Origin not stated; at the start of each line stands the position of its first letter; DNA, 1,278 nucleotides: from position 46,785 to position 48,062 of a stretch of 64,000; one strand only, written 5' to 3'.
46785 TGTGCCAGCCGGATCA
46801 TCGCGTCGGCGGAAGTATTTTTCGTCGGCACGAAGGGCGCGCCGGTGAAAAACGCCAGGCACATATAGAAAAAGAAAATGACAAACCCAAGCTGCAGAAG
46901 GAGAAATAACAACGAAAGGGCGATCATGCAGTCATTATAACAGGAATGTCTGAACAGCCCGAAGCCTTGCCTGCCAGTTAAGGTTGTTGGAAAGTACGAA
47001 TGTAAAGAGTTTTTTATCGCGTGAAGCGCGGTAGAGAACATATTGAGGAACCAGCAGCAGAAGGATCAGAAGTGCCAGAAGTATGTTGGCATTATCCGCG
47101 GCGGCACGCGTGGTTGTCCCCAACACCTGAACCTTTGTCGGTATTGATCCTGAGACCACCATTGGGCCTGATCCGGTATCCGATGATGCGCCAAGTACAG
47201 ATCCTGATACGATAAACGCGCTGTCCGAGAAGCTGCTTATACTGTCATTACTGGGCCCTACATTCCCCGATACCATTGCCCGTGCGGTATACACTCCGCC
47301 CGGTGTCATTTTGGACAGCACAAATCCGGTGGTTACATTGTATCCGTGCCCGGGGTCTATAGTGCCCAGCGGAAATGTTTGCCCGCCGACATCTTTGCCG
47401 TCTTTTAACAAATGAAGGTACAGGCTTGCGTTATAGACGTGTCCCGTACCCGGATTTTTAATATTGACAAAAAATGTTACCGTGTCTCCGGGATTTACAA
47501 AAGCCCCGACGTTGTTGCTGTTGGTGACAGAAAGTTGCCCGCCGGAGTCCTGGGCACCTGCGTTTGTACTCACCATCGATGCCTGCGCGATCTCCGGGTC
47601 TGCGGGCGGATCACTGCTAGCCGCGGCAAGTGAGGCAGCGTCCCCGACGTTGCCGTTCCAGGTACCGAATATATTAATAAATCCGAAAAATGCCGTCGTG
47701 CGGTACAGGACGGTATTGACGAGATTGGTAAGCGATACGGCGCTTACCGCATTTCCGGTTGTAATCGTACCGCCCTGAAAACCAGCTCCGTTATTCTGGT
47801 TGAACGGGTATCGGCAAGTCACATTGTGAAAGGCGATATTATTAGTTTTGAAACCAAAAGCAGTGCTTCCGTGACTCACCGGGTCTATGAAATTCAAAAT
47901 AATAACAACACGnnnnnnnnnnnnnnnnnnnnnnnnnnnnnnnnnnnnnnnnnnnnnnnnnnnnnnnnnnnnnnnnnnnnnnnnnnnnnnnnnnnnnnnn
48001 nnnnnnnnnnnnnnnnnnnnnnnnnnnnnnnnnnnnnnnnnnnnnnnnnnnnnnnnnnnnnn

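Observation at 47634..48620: SipW-like peptidase lacks its catalytic-Ser half and collides with an opposite-strand ORF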

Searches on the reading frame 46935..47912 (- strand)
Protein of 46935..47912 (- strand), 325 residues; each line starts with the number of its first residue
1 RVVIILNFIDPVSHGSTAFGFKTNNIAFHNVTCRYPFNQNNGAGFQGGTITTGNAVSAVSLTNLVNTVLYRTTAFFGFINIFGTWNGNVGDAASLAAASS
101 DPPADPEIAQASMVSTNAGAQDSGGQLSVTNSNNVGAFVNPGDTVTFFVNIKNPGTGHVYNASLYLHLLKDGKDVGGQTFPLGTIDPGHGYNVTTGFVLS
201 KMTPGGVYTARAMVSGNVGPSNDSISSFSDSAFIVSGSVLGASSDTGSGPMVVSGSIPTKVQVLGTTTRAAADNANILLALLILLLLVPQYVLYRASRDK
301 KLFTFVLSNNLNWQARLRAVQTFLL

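Call 3: search_protein_families(library=pfam, proteins=[window:46935-47897:-], max_evalue=0.1)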
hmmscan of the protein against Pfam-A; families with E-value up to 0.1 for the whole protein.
window:46935-47897:- (320 aa): 3 families
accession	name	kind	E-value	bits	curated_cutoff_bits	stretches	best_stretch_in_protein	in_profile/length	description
PF07705.17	CARDB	-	0.0025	18.4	22.7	1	129-207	10-81/101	CARDB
PF22118.2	MtrF-like_dom-III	-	0.0038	17.2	27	0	132-158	13-39/143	Decaheme cytochrome c component MtrF-like domain III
PF16976.10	RcpC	-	0.039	14.3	28.8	0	123-150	17-45/114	Flp pilus assembly protein RcpC/CpaB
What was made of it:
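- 46935..47774 (-): Remnant (C-terminal ~280 codons) of a conserved ~730-aa Patescibacteria surface protein: CARDB-like domain, C-terminal TM and conserved tail. The signal peptide and the first 448 profile positions are missing. Weak CARDB match, E 0.0025 (call 3).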

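Call 4: search_protein_families(library=ncbifam, proteins=[window:46935-47897:-], max_evalue=0.1)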
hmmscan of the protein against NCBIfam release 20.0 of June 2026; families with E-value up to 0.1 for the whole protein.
window:46935-47897:- (320 aa): 0 families

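Call 12: find_homologous_proteins(query=window:46935-47912:-)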
Query window:46935-47912:- (325 aa): 10 proteins with E <= 0.001 among 5985 candidates.
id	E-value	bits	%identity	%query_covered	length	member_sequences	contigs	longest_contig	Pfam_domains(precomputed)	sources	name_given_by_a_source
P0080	5.6e-186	635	100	91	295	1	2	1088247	-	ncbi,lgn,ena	-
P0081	1.5e-100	355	60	86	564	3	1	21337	-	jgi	-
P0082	4.5e-92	327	51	94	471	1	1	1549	-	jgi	-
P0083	1.0e-83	299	57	86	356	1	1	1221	-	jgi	-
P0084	1.1e-56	211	43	86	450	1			-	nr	nr:hypothetical protein [Candidatus Levybacteria bacterium]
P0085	6.0e-53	198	40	82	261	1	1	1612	-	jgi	jgi:hypothetical protein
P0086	2.9e-51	193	40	93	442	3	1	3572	PF13199.13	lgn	-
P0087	6.3e-50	188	41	97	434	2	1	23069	-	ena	-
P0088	8.4e-47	178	41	74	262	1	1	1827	-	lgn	-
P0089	1.8e-39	154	63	34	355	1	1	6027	-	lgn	-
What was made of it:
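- The C-terminal query finds P0080 from that genome as its top hit, which serves as a positive control (call 12).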

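Call 17: find_encoding_contigs(protein=P0081, flank=10000, max_places=3)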
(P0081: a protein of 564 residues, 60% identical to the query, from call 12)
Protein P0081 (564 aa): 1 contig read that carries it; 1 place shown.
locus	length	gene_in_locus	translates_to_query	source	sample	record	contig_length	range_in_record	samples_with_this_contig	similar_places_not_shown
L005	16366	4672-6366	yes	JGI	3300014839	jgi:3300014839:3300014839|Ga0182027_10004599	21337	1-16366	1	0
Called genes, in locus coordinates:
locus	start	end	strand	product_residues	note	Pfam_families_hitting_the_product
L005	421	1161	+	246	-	-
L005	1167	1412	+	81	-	-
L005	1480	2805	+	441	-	PF00082:Peptidase_S8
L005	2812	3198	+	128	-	-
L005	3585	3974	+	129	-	-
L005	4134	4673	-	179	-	-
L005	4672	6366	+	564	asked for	-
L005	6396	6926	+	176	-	PF08123:DOT1 (faint)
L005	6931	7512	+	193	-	-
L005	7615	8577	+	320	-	-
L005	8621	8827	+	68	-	-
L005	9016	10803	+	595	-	PF07973:tRNA_SAD, PF00587:tRNA-synt_2b, PF03129:HGTP_anticodon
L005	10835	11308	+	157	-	PF05198:IF3_N, PF00707:IF3_C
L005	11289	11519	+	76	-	PF01632:Ribosomal_L35p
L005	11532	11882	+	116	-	PF00453:Ribosomal_L20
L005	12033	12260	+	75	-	-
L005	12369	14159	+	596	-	PF01411:tRNA-synt_2c, PF02912:Phe_tRNA-synt_N, PF01409:tRNA-synt_2d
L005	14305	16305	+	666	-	PF03483:B3_4, PF03484:B5, PF17759:tRNA_synthFbeta, PF03147:FDX-ACB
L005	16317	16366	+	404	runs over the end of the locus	PF02441:Flavoprotein, PF04127:DFP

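Call 18: find_encoding_contigs(protein=P0087, flank=10000, max_places=3)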
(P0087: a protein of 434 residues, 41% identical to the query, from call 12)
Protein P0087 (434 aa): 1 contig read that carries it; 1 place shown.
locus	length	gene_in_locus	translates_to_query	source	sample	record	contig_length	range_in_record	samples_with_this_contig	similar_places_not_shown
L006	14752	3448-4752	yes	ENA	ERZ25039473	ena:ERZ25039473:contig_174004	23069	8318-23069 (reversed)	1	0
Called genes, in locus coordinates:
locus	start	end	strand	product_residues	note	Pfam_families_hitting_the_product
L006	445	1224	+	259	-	PF00722:Glyco_hydro_16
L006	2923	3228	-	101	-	-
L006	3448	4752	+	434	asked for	-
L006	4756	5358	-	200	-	PF07690:MFS_1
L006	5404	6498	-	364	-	PF01180:DHO_dh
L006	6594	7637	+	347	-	PF01757:Acyl_transf_3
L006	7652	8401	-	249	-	-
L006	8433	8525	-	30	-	-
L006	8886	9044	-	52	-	-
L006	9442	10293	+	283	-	PF13607:Succ_CoA_lig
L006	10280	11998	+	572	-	PF13549:ATP-grasp_5, PF00970:FAD_binding_6, PF00175:NAD_binding_1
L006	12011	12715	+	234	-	PF01558:POR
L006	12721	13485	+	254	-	PF01855:POR_N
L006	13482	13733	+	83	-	PF17147:PFOR_II (weak)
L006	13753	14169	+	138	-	PF02775:TPP_enzyme_C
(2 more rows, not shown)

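Call 20: find_homologous_proteins(query=L005:4048-5517:+, max_evalue=0.001)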
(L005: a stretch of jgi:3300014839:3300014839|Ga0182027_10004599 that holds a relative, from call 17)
Query L005:4048-5517:+ (490 aa): 154 proteins with E <= 0.001 among 8000 candidates; the best 120 are listed.
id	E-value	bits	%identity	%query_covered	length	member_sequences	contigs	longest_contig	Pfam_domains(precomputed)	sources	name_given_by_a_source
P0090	2.1e-183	628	83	71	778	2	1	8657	-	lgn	-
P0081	7.4e-163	561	100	58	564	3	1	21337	-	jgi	-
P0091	1.7e-145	503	59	100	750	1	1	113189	-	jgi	jgi:hypothetical protein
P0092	7.3e-119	416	52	96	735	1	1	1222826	-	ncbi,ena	-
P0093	8.8e-117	409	63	71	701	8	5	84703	-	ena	-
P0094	1.1e-109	385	52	75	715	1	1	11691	-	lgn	-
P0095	4.8e-83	298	49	57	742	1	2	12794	-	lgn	-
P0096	7.1e-80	287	42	92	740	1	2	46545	-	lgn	-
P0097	1.8e-78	283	39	100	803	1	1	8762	-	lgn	-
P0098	2.0e-76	276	47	70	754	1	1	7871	-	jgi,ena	-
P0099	6.0e-75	271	37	99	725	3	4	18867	-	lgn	-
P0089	1.5e-72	263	55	49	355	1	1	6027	-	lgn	-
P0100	5.2e-70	255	38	99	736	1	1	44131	-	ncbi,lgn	-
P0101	1.3e-69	253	38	99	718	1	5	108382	-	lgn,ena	-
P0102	1.7e-69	253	47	70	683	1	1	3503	-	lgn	-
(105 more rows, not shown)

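Call 23: search_protein_families(library=ncbifam, proteins=[L005:4048-6366:+], max_evalue=10)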
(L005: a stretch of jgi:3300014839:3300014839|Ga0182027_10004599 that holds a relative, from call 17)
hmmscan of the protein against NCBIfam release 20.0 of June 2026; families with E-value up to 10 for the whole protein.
L005:4048-6366:+ (772 aa): 0 families

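Call 39: find_encoding_contigs(protein=P0091, flank=10000, max_places=2)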
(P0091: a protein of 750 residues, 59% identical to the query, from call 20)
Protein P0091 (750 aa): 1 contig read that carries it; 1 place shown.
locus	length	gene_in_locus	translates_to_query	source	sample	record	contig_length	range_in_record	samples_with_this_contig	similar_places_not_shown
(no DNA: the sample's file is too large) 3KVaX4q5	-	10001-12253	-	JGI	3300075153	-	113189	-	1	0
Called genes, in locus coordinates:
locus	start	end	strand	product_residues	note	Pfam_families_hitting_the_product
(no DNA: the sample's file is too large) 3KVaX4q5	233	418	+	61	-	PF12728:HTH_17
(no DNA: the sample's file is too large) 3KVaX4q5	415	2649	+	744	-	PF00535:Glycos_transf_2, PF10111:Glyco_tranf_2_2 (faint), PF13506:Glyco_transf_21 (faint), PF13641:Glyco_tranf_2_3 (weak), PF00535:Glycos_transf_2, PF13641:Glyco_tranf_2_3, PF13632:Glyco_trans_2_3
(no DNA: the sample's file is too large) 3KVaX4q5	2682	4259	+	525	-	PF13231:PMT_2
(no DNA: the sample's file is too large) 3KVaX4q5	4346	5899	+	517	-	-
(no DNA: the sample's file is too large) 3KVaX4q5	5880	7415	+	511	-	PF13231:PMT_2, PF02366:PMT (weak)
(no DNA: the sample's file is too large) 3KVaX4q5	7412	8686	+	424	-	-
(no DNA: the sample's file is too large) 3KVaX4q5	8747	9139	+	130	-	-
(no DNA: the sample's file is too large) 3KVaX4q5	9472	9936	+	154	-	-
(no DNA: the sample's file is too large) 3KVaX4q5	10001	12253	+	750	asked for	-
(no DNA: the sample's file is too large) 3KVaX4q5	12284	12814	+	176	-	PF08123:DOT1 (faint)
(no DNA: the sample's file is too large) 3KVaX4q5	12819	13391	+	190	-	-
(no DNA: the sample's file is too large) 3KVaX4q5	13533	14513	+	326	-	-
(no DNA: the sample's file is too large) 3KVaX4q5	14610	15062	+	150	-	PF01371:Trp_repressor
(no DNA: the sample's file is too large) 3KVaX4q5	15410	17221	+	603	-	PF07973:tRNA_SAD, PF00587:tRNA-synt_2b, PF03129:HGTP_anticodon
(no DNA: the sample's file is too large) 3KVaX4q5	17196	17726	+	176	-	PF05198:IF3_N, PF00707:IF3_C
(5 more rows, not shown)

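Call 40: find_encoding_contigs(protein=P0092, flank=10000, max_places=2)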
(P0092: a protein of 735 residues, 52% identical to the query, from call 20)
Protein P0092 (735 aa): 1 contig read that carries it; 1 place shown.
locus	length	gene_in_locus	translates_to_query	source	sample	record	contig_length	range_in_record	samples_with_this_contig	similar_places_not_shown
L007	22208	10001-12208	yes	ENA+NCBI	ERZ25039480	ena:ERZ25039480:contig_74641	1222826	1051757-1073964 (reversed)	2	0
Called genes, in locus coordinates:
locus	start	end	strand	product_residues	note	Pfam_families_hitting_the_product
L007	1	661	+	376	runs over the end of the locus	PF13439:Glyco_transf_4, PF20706:GT4-conflict, PF00534:Glycos_transf_1, PF13692:Glyco_trans_1_4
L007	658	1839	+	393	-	PF00534:Glycos_transf_1, PF13692:Glyco_trans_1_4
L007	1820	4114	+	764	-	PF09971:DUF2206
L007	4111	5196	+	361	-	PF00534:Glycos_transf_1, PF13692:Glyco_trans_1_4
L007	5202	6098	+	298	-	PF14305:ATPgrasp_TupA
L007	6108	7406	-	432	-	PF01943:Polysacc_synt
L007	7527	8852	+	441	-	-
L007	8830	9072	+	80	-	-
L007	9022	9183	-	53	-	-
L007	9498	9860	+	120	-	-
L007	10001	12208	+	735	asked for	-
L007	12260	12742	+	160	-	-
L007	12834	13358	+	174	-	-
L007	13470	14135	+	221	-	-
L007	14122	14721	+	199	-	PF04203:Sortase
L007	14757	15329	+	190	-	-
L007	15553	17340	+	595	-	PF07973:tRNA_SAD, PF00587:tRNA-synt_2b, PF03129:HGTP_anticodon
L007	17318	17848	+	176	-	PF05198:IF3_N, PF00707:IF3_C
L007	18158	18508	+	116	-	PF00453:Ribosomal_L20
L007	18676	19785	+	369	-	PF02912:Phe_tRNA-synt_N, PF01409:tRNA-synt_2d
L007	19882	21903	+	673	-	PF03483:B3_4, PF03484:B5, PF17759:tRNA_synthFbeta, PF03147:FDX-ACB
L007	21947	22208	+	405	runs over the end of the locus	PF02441:Flavoprotein, PF04127:DFP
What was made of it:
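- L007 and the P0091 contig share the left-hand synteny (calls 39, 40).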
